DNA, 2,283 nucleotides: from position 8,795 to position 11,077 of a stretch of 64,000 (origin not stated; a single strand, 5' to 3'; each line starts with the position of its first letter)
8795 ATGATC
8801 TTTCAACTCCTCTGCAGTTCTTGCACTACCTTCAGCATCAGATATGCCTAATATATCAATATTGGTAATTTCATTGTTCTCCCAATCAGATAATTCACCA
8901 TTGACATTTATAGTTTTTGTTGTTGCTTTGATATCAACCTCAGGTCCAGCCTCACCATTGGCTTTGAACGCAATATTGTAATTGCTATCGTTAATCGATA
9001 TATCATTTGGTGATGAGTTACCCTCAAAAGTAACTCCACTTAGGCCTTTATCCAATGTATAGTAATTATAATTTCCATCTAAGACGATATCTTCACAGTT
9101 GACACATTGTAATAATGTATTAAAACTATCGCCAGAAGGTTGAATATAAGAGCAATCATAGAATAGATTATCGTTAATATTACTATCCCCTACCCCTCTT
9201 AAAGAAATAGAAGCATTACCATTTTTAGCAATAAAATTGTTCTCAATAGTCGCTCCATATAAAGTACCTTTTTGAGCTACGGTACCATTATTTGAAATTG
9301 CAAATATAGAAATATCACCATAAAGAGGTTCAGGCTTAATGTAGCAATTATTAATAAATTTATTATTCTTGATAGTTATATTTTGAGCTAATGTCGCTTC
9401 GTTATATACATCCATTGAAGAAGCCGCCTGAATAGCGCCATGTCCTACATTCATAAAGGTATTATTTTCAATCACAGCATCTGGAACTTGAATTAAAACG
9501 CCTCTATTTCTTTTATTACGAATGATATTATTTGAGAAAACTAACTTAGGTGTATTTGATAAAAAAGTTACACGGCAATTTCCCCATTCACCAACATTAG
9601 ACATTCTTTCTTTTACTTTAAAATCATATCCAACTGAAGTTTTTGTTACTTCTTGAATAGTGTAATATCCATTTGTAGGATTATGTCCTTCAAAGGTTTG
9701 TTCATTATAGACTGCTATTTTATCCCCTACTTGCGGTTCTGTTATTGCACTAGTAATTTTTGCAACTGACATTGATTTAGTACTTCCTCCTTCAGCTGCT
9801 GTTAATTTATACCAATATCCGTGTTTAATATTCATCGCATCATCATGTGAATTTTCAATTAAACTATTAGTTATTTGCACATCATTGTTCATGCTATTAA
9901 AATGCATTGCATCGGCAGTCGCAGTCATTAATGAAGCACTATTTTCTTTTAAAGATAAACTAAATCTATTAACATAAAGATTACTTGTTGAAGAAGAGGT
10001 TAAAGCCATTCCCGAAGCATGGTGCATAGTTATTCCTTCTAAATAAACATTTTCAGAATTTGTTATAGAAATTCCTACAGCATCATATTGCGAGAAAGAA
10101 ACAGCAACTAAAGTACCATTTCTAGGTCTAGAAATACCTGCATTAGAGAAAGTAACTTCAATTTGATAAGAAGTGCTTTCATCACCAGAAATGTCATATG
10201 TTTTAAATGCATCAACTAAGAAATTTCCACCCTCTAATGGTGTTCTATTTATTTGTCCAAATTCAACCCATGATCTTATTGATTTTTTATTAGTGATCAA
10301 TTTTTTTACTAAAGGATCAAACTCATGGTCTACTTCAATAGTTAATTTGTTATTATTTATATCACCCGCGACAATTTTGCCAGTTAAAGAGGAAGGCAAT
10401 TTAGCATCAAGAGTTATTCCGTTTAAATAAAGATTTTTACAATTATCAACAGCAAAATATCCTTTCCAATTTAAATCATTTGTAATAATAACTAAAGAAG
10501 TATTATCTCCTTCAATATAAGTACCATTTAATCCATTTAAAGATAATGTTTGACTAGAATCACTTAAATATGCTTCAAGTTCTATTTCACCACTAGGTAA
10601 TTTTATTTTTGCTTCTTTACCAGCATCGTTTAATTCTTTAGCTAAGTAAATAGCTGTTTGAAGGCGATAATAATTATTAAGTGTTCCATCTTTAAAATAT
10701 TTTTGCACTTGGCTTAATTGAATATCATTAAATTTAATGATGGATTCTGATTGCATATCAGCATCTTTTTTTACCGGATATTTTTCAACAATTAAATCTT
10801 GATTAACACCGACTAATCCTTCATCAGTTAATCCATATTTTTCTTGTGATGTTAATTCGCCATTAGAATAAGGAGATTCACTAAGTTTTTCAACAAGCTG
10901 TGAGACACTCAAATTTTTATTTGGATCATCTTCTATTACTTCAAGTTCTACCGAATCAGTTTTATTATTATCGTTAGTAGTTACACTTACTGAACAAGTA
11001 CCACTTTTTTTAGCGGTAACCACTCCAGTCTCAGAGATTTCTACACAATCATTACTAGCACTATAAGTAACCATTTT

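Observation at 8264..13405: Tandem paralogous beta-helix surface lipoproteins, one fused to Big_2 and a CBM9-like domain: possible endo-acting rhamnoglycan depolymerases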

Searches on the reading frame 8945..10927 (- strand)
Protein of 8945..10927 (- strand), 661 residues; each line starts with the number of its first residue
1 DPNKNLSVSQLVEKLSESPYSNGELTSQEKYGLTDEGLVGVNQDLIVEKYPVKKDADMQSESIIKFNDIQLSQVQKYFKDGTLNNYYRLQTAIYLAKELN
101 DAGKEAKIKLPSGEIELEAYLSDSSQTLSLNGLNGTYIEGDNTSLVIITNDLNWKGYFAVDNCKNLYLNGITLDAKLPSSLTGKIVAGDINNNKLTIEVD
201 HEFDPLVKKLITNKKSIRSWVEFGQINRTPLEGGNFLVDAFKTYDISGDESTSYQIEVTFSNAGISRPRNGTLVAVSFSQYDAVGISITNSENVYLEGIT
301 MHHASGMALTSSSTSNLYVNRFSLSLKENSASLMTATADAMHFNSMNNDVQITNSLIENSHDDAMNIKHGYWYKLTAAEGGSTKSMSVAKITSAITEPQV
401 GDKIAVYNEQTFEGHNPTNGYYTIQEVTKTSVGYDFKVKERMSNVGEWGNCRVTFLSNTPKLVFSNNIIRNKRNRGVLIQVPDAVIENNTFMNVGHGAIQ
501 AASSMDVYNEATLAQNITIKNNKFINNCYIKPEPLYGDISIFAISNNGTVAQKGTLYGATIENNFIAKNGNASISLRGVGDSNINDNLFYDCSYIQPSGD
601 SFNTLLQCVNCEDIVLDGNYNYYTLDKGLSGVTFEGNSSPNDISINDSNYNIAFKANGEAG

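Call 41: search_protein_representatives(protein=window:8945-10927:-)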
Query: 661 residues. Proteins with E-value up to 0.001 (for the whole library): 1640; up to 1e-10: 445; up to 1e-30: 98. The best 150 are listed.
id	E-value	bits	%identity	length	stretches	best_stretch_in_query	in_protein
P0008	3.6e-253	858.5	59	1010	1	2-661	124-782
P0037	2.3e-205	700.6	53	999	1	6-661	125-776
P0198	1.0e-186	639.0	45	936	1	5-648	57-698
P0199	1.3e-186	638.6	46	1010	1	2-661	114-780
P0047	2.4e-183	627.8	47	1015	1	7-661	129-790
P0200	5.2e-154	531.0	44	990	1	11-659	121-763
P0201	8.6e-151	520.3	42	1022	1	6-661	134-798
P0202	1.9e-123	430.0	41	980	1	6-658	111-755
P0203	1.0e-115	404.5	36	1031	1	15-661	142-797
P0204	2.6e-114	399.8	40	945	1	6-654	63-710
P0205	1.6e-109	384.0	39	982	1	4-656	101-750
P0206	1.7e-107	377.3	39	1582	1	6-655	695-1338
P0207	8.1e-105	368.5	39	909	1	4-633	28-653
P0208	3.2e-99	350.0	35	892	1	7-656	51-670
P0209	2.0e-96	340.7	38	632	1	2-592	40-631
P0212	5.7e-94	332.6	37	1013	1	2-654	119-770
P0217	3.1e-82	293.9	34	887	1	10-655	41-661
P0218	9.0e-77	275.8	34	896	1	7-659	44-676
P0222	1.3e-69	252.2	34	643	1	7-591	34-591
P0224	1.3e-63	232.3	33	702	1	8-593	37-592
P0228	1.7e-61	225.4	31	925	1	13-635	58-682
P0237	1.1e-57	212.7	35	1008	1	125-590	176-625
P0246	4.3e-52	194.3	34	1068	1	118-593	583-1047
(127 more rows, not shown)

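Call 44: search_solved_structures(query=window:8945-10927:-, max_evalue=0.000001, show_alignments=4)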
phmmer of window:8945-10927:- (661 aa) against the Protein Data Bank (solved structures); distinct sequences matched with E-value up to 0.000001: 9.
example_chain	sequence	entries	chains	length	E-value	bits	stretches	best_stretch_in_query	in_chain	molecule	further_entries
9i4f_A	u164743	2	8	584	3.2e-24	89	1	111-528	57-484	Alpha-1,3-galactosidase PpaGal | Alpha-1,3-galactosidase B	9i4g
8pvs_A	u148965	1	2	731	2.1e-17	66.4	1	284-542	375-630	Alpha-1,3-galactosidase B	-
7jw4_A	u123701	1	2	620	1.1e-15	60.9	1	271-530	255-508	Glycoside hydrolase family 110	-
9beh_A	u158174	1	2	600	1.7e-15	60.2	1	284-620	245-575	GH110A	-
7jwf_A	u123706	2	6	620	7.1e-15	58.1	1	271-530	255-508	Glycoside hydrolase family 110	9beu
9bev_A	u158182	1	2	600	1.2e-14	57.4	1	284-620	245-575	GH110A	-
8yk3_A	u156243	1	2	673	3.2e-09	39.4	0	456-590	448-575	Alpha-galactosidase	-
8yk2_B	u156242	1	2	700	3.7e-09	39.2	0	456-590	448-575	Alpha-galactosidase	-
8yk1_A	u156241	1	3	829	5.3e-09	38.7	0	455-590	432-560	Alpha-galactosidase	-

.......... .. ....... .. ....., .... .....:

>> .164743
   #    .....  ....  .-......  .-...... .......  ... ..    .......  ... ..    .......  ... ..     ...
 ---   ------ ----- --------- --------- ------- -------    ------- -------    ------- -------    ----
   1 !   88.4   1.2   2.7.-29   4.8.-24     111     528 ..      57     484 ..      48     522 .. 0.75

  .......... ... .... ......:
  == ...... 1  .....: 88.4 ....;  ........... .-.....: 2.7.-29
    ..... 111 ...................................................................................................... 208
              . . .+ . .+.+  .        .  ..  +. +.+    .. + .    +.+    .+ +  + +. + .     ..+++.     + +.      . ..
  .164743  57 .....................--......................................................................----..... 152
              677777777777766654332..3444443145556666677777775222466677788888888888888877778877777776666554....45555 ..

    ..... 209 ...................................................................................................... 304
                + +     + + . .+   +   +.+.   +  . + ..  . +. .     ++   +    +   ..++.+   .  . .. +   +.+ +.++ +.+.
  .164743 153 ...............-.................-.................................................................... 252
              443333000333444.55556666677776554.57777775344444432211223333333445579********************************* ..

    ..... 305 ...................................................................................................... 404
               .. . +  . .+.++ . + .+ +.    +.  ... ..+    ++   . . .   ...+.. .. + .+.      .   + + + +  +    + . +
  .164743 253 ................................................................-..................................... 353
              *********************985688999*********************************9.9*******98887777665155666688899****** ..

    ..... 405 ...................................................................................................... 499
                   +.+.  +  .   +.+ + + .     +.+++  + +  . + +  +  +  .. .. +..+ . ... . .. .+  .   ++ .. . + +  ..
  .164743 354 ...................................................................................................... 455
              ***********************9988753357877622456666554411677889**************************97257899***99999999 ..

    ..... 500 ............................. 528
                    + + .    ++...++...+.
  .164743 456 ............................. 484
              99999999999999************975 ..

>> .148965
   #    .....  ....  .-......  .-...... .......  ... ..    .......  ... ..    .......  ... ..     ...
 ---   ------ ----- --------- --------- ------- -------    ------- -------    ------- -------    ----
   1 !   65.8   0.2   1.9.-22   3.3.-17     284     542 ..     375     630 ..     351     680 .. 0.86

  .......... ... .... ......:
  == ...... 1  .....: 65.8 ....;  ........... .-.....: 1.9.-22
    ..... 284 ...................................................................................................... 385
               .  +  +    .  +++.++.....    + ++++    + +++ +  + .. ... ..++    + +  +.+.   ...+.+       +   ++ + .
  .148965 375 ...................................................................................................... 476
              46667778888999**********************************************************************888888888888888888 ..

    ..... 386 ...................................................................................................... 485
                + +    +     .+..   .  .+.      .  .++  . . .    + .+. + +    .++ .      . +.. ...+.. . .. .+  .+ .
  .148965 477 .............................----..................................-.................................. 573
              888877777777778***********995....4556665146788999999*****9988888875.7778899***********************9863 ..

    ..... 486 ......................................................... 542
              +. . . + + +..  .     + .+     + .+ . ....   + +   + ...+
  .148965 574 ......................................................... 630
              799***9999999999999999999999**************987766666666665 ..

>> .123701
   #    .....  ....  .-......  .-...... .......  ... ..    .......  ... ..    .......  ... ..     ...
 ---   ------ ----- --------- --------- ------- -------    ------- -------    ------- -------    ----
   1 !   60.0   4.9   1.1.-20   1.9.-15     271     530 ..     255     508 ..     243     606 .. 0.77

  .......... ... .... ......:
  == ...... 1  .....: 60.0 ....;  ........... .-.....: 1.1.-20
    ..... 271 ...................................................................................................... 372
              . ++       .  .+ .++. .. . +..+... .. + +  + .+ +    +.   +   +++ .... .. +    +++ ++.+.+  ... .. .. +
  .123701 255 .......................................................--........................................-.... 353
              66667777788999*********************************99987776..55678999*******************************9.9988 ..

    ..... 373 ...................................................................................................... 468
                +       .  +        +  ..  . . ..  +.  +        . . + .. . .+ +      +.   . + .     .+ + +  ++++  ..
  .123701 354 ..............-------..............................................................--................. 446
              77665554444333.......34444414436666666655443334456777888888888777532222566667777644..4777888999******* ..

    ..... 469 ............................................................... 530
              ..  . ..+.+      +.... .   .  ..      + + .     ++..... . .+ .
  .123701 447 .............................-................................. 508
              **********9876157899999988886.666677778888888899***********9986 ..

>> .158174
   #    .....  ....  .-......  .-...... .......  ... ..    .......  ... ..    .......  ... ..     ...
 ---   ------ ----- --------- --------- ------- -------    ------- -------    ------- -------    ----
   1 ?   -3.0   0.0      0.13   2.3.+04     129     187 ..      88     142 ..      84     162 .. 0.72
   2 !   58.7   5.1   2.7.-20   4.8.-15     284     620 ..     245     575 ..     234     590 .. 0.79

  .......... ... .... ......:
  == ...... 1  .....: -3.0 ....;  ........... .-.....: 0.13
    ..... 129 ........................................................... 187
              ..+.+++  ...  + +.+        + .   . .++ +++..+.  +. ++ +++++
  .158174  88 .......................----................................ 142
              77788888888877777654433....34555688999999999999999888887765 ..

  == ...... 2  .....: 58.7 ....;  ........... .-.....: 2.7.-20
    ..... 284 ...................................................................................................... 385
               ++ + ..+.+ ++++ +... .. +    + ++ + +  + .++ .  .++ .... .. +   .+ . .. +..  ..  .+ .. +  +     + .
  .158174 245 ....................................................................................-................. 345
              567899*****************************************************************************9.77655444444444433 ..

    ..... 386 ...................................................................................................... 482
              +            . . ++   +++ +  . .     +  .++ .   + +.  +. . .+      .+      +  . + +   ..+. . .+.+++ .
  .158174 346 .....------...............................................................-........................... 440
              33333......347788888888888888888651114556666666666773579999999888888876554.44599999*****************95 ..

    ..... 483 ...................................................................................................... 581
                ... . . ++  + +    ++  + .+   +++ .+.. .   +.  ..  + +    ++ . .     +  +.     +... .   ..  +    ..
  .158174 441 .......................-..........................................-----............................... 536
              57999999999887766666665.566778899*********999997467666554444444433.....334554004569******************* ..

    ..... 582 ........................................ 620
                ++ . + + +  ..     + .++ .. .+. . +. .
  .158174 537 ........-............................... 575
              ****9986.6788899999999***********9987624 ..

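Call 57: list_cluster_members(proteins=[P0206, P0209, P0212, P0217, P0218, P0222, P0224, P0228, P0237, P0246])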
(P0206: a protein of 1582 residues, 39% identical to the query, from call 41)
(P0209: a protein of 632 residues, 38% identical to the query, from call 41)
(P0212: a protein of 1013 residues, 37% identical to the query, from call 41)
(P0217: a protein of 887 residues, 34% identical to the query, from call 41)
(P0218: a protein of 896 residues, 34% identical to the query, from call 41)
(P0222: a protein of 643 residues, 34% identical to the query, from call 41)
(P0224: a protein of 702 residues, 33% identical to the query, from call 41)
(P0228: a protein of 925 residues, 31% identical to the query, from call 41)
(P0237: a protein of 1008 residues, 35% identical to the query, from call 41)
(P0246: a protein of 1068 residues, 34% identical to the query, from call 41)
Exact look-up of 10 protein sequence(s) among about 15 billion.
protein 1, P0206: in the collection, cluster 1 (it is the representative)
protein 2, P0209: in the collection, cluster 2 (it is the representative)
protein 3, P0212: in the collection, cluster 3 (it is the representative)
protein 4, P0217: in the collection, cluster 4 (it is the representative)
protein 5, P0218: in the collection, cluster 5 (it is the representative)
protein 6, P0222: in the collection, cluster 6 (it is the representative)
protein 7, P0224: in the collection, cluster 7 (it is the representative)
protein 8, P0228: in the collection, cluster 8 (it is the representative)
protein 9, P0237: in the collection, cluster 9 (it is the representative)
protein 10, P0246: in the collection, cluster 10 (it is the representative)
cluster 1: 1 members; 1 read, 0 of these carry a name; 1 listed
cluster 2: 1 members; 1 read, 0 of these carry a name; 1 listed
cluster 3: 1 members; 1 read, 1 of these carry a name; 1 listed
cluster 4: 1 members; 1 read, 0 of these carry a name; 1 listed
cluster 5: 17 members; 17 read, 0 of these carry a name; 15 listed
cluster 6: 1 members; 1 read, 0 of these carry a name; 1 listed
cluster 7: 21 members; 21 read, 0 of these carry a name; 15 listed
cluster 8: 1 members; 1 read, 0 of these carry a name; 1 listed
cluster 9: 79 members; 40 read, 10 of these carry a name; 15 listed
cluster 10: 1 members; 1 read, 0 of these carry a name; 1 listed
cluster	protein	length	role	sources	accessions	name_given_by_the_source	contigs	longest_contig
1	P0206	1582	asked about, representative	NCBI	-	-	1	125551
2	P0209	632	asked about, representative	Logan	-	-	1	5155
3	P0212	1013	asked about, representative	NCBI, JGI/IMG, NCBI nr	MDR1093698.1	MAG: hypothetical protein LBL66_06070 [Clostridiales bacterium] | hypothetical protein | hypothetical protein [Clostridiales bacterium]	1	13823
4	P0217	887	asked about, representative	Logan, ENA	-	-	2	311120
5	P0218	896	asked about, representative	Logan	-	-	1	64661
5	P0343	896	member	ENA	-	-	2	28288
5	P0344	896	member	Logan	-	-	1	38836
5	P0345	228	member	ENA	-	-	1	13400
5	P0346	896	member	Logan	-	-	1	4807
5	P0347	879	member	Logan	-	-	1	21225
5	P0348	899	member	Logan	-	-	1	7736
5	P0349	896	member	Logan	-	-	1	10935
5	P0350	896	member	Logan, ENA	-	-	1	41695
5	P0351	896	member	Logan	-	-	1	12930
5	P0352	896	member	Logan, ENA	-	-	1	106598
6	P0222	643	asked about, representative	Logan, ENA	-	-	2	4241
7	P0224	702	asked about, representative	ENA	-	-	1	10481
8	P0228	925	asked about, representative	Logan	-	-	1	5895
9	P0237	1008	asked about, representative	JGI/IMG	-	hypothetical protein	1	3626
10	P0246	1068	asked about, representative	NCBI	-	-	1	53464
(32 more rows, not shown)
